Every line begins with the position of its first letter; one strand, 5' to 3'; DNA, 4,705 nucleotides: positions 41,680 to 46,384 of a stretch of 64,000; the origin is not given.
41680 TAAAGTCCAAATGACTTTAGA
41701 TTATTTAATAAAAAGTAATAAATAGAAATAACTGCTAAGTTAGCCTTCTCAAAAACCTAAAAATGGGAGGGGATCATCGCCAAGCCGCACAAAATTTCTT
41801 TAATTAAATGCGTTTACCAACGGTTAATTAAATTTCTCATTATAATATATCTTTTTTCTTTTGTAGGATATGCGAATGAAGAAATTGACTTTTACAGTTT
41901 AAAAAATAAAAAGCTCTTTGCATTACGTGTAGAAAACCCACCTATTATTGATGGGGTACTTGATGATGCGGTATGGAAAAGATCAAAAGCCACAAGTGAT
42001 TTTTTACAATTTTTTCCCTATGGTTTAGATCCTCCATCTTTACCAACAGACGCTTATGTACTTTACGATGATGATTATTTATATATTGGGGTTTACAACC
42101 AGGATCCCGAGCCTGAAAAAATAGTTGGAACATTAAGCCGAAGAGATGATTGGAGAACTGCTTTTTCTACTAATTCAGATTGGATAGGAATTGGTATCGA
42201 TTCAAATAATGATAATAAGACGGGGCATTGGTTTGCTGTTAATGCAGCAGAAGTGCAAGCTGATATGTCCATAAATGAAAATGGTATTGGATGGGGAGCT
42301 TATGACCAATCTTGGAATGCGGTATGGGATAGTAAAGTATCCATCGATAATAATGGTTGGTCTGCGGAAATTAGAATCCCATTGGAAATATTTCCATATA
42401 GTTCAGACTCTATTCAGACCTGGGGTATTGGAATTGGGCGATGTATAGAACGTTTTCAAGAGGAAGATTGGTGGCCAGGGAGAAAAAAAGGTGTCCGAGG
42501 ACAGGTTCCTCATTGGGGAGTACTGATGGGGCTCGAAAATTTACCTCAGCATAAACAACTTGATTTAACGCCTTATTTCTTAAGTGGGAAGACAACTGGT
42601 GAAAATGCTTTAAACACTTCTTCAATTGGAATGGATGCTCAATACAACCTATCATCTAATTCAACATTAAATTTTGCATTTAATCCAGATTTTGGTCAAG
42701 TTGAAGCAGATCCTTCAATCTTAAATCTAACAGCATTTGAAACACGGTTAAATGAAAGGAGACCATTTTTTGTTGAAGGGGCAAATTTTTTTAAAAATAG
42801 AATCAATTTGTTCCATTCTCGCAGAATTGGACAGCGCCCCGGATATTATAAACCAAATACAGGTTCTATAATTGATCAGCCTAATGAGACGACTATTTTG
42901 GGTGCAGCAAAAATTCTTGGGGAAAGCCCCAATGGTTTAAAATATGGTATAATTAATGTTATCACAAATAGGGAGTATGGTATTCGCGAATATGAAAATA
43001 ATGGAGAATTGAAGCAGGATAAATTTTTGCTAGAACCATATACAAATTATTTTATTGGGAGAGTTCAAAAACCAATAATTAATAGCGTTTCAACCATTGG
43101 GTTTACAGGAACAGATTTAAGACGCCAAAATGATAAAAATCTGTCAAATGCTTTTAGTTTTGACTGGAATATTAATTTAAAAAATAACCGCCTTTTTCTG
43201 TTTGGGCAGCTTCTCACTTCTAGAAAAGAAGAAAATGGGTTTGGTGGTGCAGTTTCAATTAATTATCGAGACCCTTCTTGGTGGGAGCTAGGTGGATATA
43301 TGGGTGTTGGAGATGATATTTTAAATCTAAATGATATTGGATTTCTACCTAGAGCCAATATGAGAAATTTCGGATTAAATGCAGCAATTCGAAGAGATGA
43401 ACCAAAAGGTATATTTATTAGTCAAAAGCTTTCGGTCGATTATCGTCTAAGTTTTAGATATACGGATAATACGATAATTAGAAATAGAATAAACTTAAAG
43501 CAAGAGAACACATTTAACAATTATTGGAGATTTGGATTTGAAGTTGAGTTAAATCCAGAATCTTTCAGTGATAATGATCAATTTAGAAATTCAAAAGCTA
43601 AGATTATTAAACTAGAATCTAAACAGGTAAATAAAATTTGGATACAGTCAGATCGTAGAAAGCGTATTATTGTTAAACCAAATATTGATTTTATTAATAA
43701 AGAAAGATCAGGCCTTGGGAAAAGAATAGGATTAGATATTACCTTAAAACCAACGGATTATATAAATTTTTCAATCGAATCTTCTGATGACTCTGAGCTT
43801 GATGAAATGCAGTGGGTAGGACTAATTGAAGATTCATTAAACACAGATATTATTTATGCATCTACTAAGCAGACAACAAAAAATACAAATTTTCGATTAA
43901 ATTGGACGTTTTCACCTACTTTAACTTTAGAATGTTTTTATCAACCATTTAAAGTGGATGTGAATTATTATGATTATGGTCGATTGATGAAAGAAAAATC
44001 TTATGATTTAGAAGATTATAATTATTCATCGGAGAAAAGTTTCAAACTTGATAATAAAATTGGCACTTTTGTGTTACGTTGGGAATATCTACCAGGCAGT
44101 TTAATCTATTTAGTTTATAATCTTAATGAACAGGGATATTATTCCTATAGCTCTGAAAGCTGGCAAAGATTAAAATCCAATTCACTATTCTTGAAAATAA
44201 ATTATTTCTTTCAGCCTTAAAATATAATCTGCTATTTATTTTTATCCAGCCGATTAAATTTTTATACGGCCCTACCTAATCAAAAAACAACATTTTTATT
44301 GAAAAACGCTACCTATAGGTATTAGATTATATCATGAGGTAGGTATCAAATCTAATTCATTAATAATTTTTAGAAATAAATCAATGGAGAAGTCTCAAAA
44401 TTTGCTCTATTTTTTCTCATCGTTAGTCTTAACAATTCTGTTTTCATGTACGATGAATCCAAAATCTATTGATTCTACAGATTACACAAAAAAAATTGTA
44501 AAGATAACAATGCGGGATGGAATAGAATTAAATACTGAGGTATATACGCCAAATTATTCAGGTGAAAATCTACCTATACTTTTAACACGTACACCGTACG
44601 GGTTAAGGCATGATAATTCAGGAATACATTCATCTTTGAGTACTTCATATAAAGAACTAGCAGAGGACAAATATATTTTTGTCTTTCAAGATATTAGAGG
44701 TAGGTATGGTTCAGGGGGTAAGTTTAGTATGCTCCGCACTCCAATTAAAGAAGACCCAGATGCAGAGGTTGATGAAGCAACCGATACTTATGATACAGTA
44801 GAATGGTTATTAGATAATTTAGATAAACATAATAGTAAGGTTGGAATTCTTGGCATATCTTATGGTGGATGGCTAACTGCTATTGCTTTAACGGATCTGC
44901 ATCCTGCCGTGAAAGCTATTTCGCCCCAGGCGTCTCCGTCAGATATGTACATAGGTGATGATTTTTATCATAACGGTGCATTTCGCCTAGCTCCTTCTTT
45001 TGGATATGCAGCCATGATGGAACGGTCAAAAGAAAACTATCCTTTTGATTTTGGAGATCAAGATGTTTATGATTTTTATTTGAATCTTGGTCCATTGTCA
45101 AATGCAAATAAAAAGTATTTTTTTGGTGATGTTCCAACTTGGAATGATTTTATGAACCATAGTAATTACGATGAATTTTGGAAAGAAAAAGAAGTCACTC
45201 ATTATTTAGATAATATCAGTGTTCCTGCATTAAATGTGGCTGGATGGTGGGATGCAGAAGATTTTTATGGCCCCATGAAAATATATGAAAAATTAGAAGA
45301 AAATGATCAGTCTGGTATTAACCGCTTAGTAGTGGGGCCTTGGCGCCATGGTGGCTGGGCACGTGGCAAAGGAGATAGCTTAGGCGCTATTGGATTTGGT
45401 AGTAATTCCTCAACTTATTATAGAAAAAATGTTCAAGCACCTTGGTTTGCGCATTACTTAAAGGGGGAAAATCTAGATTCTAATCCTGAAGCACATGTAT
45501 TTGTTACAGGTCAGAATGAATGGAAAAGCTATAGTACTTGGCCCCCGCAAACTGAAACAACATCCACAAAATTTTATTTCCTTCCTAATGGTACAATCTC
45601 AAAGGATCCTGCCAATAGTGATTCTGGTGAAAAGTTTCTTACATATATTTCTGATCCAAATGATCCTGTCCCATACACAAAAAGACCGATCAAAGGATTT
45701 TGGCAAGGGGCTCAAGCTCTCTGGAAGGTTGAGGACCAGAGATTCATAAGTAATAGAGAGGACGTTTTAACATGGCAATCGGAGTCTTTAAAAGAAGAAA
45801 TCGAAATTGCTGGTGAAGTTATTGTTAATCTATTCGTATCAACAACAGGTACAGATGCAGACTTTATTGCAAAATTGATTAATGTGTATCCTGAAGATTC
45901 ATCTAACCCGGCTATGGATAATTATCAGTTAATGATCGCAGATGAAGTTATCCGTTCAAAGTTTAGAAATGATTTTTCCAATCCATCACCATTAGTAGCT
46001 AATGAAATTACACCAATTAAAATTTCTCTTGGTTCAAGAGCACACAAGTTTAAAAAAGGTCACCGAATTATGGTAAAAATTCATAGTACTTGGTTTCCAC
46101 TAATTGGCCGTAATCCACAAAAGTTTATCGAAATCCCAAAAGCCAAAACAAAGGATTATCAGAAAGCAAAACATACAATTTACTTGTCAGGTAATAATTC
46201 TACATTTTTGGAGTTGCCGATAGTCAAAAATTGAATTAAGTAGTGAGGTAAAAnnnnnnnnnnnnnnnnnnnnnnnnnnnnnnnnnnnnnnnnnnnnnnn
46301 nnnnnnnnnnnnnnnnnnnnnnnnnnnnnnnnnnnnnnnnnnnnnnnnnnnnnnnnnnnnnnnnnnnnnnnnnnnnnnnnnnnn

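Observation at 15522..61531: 46-kb co-directional array of exported exopeptidases and amidases between two SusC-like transporters: candidate utilisation locus for D-amino-acid-containing or recalcitrant peptides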

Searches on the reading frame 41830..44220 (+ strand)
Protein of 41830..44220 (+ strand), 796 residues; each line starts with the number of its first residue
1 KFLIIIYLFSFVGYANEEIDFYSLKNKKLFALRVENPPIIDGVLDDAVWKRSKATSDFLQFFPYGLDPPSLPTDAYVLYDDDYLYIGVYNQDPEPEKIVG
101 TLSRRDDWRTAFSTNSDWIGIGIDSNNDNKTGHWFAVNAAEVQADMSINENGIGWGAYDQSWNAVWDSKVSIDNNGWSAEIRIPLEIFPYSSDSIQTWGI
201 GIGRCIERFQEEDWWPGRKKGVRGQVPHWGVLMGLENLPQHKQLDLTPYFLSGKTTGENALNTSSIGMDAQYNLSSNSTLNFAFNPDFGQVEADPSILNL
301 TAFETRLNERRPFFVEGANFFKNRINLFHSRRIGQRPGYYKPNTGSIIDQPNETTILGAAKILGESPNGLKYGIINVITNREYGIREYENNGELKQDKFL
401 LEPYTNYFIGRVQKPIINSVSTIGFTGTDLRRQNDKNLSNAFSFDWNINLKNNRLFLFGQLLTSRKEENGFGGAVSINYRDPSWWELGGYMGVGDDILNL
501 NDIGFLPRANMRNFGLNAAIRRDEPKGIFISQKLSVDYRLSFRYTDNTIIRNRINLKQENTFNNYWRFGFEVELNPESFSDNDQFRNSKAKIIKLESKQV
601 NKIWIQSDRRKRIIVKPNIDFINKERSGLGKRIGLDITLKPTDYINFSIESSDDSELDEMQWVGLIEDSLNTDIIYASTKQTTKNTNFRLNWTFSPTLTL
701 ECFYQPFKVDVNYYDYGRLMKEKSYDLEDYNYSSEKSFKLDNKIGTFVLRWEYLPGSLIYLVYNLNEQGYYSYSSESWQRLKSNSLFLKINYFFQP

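Call 6: search_protein_families(library=pfam, proteins=[window:42253-44220:+], max_evalue=0.00001)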
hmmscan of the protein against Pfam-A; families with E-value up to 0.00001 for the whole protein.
window:42253-44220:+ (655 aa): 1 family
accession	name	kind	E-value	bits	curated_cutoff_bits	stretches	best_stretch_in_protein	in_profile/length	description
PF19313.5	DUF5916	-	1.7e-67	229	22.6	1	103-637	5-539/572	Domain of unknown function (DUF5916)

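Call 21: search_protein_families(library=ncbifam, proteins=[window:41830-44220:+], max_evalue=1e-10)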
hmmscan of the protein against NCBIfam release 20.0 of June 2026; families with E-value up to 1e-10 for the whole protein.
window:41830-44220:+ (796 aa): 0 families

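Call 66: search_protein_families(library=ncbifam, proteins=[window:41830-44220:+], max_evalue=0.001)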
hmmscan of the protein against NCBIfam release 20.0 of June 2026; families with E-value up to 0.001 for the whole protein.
window:41830-44220:+ (796 aa): 0 families

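Call 79: search_protein_families(library=pfam, proteins=[window:41830-44220:+], max_evalue=0.001)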
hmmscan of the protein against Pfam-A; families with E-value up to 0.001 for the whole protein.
window:41830-44220:+ (796 aa): 1 family
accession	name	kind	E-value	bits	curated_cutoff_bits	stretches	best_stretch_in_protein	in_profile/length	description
PF19313.5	DUF5916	-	3e-67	228.1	22.6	1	244-778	5-539/572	Domain of unknown function (DUF5916)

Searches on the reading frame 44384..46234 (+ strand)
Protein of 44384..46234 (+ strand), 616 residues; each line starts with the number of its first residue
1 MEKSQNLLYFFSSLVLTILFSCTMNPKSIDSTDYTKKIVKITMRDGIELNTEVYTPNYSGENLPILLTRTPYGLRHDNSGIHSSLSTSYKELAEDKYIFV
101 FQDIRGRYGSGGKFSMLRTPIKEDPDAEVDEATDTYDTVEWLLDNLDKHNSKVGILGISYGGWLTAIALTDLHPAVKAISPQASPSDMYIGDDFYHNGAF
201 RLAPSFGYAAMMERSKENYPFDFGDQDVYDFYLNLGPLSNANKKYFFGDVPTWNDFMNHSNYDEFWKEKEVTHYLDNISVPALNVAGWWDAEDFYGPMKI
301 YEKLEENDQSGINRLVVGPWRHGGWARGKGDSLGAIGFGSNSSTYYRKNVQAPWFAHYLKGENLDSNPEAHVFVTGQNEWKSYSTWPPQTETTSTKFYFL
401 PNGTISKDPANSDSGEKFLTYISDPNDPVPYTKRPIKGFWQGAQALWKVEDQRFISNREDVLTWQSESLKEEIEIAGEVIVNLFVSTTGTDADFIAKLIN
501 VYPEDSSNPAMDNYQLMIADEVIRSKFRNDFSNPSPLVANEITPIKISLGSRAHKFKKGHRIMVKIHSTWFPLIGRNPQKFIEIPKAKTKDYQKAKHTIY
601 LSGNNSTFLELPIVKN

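Call 6: search_protein_families(library=pfam, proteins=[window:44384-46234:+], max_evalue=0.00001)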
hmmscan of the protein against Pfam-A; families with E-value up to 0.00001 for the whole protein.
window:44384-46234:+ (616 aa): 3 families
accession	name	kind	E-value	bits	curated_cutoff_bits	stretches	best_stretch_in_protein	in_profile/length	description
PF02129.25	Peptidase_S15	-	5.5e-57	193.9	23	1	45-323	1-261/262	X-Pro dipeptidyl-peptidase (S15 family)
PF08530.16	PepX_C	-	2.4e-25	90.2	22.5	1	365-609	4-216/217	X-Pro dipeptidyl-peptidase C-terminal non-catalytic domain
PF00326.27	Peptidase_S9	-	3e-10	40.4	22.6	1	89-190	7-103/213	Prolyl oligopeptidase family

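Call 21: search_protein_families(library=ncbifam, proteins=[window:44384-46234:+], max_evalue=1e-10)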
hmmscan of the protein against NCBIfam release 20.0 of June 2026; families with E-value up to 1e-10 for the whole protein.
window:44384-46234:+ (616 aa): 1 family
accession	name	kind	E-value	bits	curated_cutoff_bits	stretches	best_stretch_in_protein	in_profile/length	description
TIGR00976.1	CocE_NonD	subfamily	2.5e-86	290.9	66.3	1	42-616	2-550/550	CocE/NonD family hydrolase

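Call 27: search_solved_structures(query=window:44384-46234:+, max_evalue=1e-8)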
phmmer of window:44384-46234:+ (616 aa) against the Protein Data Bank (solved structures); distinct sequences matched with E-value up to 1e-8: 18.
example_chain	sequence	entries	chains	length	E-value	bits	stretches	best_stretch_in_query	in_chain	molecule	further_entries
4pf1_A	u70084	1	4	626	8.2e-121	407.7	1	26-614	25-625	Peptidase S15/CocE/NonD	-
1mpx_A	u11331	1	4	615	3.5e-120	405.7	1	31-613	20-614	alpha-amino acid ester hydrolase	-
2b4k_A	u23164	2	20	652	1.4e-113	383.9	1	30-615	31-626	Alpha-amino acid ester hydrolase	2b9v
1nx9_A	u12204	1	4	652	3.2e-113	382.7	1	30-615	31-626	alpha-amino acid ester hydrolase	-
1ryy_A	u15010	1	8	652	1.9e-112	380.1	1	30-615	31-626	alpha-amino acid ester hydrolase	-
3i2f_A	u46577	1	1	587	3.3e-60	207.5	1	38-615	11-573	Cocaine esterase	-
3i2i_A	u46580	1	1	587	3.4e-60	207.5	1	38-615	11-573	Cocaine esterase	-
4p08_A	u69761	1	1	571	1.2e-59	205.7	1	39-615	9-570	Cocaine esterase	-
3i2g_A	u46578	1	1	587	2e-59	205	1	38-615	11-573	Cocaine esterase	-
1ju3_A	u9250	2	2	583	2e-59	204.9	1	38-615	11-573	cocaine esterase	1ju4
3i2j_A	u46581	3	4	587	2.1e-59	204.9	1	38-615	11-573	Cocaine esterase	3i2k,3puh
3pui_A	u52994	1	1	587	3e-59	204.4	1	39-615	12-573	Cocaine esterase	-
7f65_A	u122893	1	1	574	3.4e-59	204.2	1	38-615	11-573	Cocaine esterase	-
3ida_A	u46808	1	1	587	5e-59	203.7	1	38-615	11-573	Cocaine esterase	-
1l7q_A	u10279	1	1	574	5e-59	203.7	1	38-615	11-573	cocaine esterase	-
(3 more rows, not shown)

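Call 47: find_encoding_contigs(protein=window:44384-46234:+, flank=10000, max_places=4)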
Protein window:44384-46234:+ (616 aa): no gene with exactly this product is on record in the collection.
